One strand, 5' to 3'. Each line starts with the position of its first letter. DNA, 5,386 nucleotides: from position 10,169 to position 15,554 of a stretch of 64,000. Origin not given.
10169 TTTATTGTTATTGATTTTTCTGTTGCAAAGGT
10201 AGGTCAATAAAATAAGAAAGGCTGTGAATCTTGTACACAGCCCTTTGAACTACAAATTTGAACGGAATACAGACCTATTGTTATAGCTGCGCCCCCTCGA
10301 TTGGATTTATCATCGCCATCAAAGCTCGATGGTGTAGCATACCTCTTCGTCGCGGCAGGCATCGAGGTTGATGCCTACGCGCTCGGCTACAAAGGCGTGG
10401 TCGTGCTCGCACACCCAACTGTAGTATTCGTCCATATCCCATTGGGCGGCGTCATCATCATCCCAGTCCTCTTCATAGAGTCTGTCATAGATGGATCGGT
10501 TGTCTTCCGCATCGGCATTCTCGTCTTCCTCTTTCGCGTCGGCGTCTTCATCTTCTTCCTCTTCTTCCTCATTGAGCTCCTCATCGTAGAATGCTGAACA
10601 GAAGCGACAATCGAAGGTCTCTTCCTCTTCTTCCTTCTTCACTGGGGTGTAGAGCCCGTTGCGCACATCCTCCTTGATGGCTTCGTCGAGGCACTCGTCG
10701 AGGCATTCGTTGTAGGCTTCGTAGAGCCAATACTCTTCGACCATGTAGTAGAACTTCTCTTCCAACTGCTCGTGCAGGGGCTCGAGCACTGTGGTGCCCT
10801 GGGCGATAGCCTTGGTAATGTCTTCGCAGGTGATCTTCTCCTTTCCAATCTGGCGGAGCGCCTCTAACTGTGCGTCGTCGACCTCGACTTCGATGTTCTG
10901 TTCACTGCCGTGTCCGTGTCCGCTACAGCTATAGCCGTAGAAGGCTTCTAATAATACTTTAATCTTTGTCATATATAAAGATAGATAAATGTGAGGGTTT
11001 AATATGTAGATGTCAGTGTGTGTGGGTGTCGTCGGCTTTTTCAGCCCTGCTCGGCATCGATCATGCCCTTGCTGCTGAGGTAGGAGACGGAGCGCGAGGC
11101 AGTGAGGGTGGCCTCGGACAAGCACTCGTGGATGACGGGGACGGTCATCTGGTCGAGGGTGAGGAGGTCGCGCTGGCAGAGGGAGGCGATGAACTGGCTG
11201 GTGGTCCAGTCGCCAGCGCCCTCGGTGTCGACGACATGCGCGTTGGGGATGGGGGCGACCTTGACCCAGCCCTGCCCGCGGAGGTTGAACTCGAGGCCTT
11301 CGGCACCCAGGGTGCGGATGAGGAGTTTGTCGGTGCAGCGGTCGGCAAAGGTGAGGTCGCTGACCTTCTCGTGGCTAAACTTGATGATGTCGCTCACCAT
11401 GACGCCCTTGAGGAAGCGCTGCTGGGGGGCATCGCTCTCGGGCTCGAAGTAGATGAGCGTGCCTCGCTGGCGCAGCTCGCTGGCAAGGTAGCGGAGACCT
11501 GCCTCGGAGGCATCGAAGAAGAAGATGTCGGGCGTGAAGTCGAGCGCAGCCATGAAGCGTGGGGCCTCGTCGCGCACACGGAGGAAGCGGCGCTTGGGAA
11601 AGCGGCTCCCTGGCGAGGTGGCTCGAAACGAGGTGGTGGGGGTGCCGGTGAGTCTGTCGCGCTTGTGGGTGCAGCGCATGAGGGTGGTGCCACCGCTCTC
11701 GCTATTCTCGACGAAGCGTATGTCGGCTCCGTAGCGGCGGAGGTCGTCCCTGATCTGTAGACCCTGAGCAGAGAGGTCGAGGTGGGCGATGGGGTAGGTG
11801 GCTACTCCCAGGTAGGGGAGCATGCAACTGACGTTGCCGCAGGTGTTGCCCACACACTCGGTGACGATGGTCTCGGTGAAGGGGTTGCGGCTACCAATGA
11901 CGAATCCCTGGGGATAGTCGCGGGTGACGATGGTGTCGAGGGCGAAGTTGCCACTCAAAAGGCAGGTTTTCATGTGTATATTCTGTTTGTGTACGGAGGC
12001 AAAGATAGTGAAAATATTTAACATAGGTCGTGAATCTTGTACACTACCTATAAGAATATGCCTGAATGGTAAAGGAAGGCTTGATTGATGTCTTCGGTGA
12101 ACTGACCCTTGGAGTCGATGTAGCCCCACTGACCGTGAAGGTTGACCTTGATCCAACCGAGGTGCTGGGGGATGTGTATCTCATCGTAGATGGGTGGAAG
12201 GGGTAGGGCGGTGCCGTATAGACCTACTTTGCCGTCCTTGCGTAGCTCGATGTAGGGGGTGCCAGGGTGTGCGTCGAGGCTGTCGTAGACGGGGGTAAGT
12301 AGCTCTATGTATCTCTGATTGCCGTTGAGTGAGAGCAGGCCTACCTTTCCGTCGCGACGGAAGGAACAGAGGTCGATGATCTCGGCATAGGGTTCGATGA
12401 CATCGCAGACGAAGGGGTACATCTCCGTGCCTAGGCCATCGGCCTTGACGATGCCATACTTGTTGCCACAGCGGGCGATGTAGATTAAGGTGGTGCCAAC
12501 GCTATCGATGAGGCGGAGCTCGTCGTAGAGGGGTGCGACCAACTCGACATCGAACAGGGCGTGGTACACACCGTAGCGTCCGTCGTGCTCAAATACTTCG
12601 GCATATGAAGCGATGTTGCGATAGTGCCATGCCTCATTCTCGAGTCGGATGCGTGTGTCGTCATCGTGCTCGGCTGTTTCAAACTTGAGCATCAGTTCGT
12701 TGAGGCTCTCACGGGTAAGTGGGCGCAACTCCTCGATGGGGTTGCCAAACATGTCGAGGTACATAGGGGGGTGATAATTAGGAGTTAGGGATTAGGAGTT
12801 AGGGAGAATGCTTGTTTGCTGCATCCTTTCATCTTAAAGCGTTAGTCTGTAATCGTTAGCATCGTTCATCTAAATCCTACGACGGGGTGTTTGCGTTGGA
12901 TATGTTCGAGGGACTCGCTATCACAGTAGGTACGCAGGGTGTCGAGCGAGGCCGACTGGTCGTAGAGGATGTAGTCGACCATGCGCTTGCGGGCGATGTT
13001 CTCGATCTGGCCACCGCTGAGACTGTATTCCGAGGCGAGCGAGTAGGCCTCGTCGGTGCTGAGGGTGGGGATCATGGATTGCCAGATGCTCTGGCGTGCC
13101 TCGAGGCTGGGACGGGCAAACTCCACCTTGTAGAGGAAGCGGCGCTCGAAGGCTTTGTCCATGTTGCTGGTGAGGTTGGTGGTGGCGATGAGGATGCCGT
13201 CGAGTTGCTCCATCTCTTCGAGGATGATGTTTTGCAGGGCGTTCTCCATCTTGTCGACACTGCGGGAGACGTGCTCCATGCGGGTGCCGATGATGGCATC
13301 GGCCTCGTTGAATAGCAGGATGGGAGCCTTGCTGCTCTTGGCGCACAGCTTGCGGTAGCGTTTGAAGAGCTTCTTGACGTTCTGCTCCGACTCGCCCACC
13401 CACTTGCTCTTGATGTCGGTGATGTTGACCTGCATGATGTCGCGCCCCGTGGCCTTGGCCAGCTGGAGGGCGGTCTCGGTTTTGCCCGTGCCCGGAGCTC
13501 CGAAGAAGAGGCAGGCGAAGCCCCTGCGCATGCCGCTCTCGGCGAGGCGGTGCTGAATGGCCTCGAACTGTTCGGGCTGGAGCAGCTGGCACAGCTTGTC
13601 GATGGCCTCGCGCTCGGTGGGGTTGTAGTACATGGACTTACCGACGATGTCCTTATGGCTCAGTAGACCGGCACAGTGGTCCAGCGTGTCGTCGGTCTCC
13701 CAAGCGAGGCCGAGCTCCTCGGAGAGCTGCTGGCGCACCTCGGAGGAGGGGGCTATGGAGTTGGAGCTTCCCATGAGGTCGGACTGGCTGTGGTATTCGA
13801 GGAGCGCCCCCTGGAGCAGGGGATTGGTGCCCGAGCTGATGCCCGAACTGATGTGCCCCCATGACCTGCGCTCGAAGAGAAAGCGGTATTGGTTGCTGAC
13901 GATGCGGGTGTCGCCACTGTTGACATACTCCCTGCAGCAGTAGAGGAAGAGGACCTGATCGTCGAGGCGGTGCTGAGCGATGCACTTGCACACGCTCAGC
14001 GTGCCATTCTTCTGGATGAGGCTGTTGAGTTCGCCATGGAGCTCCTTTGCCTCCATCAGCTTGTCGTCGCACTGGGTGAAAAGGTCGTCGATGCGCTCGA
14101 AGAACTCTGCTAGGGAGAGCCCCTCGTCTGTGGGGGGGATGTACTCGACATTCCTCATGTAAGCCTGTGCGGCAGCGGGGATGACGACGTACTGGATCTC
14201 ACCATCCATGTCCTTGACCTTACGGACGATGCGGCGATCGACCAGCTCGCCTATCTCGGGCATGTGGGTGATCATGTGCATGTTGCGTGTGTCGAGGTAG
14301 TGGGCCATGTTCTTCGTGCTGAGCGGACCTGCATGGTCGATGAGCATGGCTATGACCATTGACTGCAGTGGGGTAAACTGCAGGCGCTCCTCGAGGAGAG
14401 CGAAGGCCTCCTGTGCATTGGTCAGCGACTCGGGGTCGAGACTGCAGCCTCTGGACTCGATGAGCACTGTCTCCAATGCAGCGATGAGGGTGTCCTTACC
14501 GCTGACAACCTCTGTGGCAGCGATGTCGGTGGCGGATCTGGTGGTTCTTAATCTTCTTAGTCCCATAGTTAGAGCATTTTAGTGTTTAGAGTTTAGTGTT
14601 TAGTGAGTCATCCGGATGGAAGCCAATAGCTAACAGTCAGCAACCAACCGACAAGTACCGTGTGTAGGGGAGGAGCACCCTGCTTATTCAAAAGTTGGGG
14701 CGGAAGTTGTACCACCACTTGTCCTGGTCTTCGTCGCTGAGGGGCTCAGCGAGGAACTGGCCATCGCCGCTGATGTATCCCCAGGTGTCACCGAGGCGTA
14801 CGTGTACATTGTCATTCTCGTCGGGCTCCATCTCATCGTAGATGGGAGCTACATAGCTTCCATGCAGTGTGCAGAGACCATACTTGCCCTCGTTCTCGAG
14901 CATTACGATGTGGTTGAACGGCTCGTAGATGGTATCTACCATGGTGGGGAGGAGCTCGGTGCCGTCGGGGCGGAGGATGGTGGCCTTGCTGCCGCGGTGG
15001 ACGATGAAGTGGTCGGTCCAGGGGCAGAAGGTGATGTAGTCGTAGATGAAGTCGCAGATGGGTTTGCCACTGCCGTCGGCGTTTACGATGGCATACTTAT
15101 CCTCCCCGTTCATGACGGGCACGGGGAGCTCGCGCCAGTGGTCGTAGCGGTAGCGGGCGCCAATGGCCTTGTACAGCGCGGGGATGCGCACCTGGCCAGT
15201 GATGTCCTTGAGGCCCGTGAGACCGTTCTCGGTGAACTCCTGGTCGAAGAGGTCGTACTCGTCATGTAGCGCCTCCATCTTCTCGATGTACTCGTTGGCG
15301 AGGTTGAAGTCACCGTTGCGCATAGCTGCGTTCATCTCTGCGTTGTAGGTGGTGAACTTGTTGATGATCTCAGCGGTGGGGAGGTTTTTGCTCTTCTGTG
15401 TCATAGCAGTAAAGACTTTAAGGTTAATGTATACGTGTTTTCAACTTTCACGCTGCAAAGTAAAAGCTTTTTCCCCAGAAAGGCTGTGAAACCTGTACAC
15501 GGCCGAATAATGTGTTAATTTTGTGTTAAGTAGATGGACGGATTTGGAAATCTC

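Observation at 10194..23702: Six island promoters share a 15-nt box, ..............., placed exactly 22 nt upstream of the -7 element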

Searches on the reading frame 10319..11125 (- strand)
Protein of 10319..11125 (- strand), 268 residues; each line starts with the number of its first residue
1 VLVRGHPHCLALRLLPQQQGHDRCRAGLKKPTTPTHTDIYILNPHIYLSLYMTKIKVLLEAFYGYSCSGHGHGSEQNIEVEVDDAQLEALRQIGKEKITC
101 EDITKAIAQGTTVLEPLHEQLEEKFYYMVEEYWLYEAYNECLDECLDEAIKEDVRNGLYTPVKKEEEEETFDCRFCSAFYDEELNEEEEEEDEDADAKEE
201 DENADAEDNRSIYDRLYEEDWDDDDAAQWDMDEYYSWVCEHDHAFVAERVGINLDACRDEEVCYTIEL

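Call 6: search_protein_families(library=pfam, proteins=[window:10319-11125:-], max_evalue=0.01)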
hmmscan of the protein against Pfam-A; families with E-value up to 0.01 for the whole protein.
window:10319-11125:- (268 aa): 0 families

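Call 8: search_protein_families(library=padloc, proteins=[window:10319-11125:-], max_evalue=0.01)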
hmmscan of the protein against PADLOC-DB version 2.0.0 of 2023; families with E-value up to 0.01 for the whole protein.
window:10319-11125:- (268 aa): 0 families

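Call 50: search_protein_families(library=ncbifam, proteins=[window:10319-10975:-], max_evalue=0.01)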
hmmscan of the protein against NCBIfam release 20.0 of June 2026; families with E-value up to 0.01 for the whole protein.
window:10319-10975:- (218 aa): 0 families

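Call 79: search_protein_families(library=padloc, proteins=[window:10319-10975:-], max_evalue=0.001)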
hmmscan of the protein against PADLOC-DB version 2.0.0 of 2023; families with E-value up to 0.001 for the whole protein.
window:10319-10975:- (218 aa): 0 families

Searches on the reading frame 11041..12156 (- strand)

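Call 6: search_protein_families(library=pfam, proteins=[window:11041-12156:-], max_evalue=0.01)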
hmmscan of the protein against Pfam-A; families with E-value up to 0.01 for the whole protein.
window:11041-12156:- (371 aa): 1 family
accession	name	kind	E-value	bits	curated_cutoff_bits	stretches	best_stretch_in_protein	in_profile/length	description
PF00294.29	PfkB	-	6.5e-08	32.7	25.8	1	108-328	41-271/302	pfkB family carbohydrate kinase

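Call 8: search_protein_families(library=padloc, proteins=[window:11041-12156:-], max_evalue=0.01)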
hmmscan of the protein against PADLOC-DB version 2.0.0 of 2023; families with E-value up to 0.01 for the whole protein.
window:11041-12156:- (371 aa): 0 families

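Call 50: search_protein_families(library=ncbifam, proteins=[window:11041-11973:-], max_evalue=0.01)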
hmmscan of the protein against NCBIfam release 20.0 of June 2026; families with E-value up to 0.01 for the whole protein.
window:11041-11973:- (310 aa): 3 families
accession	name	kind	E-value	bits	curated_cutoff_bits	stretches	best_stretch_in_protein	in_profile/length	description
NF007321.0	PRK09813.1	equivalog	1.8e-05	24.3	247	1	46-298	28-257/261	fructoselysine 6-kinase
NF006957.1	PRK09434.1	equivalog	7.3e-05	22.4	450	1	191-284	177-279/302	fructokinase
NF053626.1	RibKinHalex1628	equivalog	0.00028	20.5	330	0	163-269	146-254/293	ATP-dependent ribose-1-phosphate kinase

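Call 79: search_protein_families(library=padloc, proteins=[window:11041-11973:-], max_evalue=0.001)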
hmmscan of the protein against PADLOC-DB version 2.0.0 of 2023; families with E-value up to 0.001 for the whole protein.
window:11041-11973:- (310 aa): 0 families

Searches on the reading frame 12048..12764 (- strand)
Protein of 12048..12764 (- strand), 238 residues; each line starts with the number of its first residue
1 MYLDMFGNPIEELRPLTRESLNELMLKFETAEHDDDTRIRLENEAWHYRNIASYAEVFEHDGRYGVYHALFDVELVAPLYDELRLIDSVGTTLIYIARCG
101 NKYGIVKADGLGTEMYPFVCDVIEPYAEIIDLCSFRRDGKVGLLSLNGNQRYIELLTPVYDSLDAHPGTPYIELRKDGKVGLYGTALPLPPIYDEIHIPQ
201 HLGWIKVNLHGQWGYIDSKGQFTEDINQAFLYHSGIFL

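Call 6: search_protein_families(library=pfam, proteins=[window:12048-12764:-], max_evalue=0.01)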
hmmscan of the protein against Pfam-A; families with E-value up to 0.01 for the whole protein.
window:12048-12764:- (238 aa): 1 family
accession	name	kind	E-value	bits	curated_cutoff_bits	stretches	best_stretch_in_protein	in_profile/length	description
PF14903.11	WG_beta_rep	-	2.7e-05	24.6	25.6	0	213-222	1-10/35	WG containing repeat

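Call 50: search_protein_families(library=ncbifam, proteins=[window:12048-12764:-], max_evalue=0.01)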
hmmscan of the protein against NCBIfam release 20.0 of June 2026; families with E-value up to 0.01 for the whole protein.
window:12048-12764:- (238 aa): 0 families

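Call 79: search_protein_families(library=padloc, proteins=[window:12048-12764:-], max_evalue=0.001)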
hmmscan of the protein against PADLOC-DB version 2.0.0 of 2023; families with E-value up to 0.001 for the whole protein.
window:12048-12764:- (238 aa): 0 families

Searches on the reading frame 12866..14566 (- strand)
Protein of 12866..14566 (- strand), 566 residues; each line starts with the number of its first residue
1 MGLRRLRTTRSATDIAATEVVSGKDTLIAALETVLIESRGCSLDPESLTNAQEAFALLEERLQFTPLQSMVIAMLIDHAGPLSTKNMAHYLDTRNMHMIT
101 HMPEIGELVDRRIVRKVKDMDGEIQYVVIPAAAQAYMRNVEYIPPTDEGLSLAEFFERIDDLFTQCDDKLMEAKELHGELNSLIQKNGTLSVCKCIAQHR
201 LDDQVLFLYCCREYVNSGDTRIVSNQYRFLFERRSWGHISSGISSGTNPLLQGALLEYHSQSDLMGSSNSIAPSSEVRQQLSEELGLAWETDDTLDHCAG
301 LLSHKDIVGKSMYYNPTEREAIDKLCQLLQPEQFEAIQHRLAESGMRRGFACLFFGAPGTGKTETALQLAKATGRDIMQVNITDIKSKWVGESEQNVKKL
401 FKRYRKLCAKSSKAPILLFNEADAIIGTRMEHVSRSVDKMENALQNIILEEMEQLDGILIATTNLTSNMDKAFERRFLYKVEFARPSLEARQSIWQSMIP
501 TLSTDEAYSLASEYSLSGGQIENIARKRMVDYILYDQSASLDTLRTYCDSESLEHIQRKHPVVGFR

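Call 6: search_protein_families(library=pfam, proteins=[window:12866-14566:-], max_evalue=0.01)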
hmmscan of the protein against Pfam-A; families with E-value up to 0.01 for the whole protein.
window:12866-14566:- (566 aa): 7 families
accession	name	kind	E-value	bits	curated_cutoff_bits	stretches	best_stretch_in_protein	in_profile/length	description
PF00004.35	AAA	-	9.4e-24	84.8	21.2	1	353-483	2-129/131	ATPase family associated with various cellular activities (AAA)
PF13481.12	AAA_25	-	0.00049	20.2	27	1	345-445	28-145/195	AAA domain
PF13086.12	AAA_11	-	0.00051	20.3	27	1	332-454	5-128/257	AAA domain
PF07728.20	AAA_5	-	0.003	18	22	0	353-384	3-35/139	AAA domain (dynein-related subfamily)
PF13604.12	AAA_30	-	0.0038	17.4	27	0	329-390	2-62/191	AAA domain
PF12774.13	AAA_6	-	0.0068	15.9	25.2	0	349-384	32-67/327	Hydrolytic ATP binding site of dynein motor region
PF01745.22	IPT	-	0.0075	16.1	20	0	353-379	5-31/233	Isopentenyl transferase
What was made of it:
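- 12048..15404 (-): Conserved operon: WG-repeat protein (14688-15404), AAA ATPase of 566 aa (12866-14566), WG-repeat protein (12048-12764). Pfam (call 6).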

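Call 8: search_protein_families(library=padloc, proteins=[window:12866-14566:-], max_evalue=0.01)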
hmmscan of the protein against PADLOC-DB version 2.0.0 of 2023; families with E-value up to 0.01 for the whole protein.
window:12866-14566:- (566 aa): 8 families
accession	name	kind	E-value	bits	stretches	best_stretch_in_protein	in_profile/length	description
PDLC02196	IetA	-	1.8e-25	88.1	1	338-539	111-308/374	-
PDLC02195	IetA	-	8.8e-25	85.8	1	313-552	107-338/395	-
PDLC00914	TRIP13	-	2.4e-13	48.2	1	343-505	65-237/302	TRIP13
PDLC00915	TRIP13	-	7.8e-13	46.5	1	352-504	66-229/302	TRIP13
PDLC04232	IetA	-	1.8e-11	42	1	346-505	113-265/330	-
PDLC04231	IetA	-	4.2e-07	28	1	346-489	114-250/262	-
PDLC04140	mad8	-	3.9e-05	21.3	1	349-464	27-132/314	mads_8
PDLC03838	DolB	-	0.0011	16.3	1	350-382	167-199/375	-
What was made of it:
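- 12048..15404 (-): The AAA protein resembles IetA/TRIP13 in PADLOC (call 8).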

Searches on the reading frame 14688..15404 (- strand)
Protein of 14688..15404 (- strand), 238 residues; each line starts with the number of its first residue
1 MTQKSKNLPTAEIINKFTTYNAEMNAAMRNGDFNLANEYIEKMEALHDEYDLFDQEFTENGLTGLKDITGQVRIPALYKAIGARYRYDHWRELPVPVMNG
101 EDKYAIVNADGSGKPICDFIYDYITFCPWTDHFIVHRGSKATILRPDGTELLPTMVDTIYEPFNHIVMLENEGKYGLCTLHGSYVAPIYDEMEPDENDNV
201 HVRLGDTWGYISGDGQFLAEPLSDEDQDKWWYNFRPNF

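Call 6: search_protein_families(library=pfam, proteins=[window:14688-15404:-], max_evalue=0.01)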
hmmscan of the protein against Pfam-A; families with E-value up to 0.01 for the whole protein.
window:14688-15404:- (238 aa): 2 families
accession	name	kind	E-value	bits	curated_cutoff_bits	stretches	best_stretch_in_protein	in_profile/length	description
PF14903.11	WG_beta_rep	-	2.5e-06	27.9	25.6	0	175-208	1-35/35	WG containing repeat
PF22819.2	TcaA_5th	-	0.0068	17.2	23.6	0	11-42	3-34/115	TcaA protein NTF2-like domain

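Call 8: search_protein_families(library=padloc, proteins=[window:14688-15404:-], max_evalue=0.01)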
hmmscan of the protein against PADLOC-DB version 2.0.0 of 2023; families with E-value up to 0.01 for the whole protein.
window:14688-15404:- (238 aa): 0 families

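Call 50: search_protein_families(library=ncbifam, proteins=[window:14688-15404:-], max_evalue=0.01)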
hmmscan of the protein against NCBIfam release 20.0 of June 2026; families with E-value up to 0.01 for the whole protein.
window:14688-15404:- (238 aa): 0 families

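Call 81: find_related_loci(query=window:14688-15404:-, collection=viral_contigs, flank=8000)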
Query window:14688-15404:- (238 aa) in viral_contigs; peptide patterns used: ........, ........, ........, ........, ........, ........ (x = any residue, [..] = any of these).
3 stretches matched a pattern, but none encodes a relative of the query by tblastn (E <= 1e-3).

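Call 92: search_dna_similar(query=window:14688-15404:-, collection=plasmids, mode=protein, max_rows=8)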
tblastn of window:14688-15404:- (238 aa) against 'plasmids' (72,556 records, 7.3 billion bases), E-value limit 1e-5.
No match.
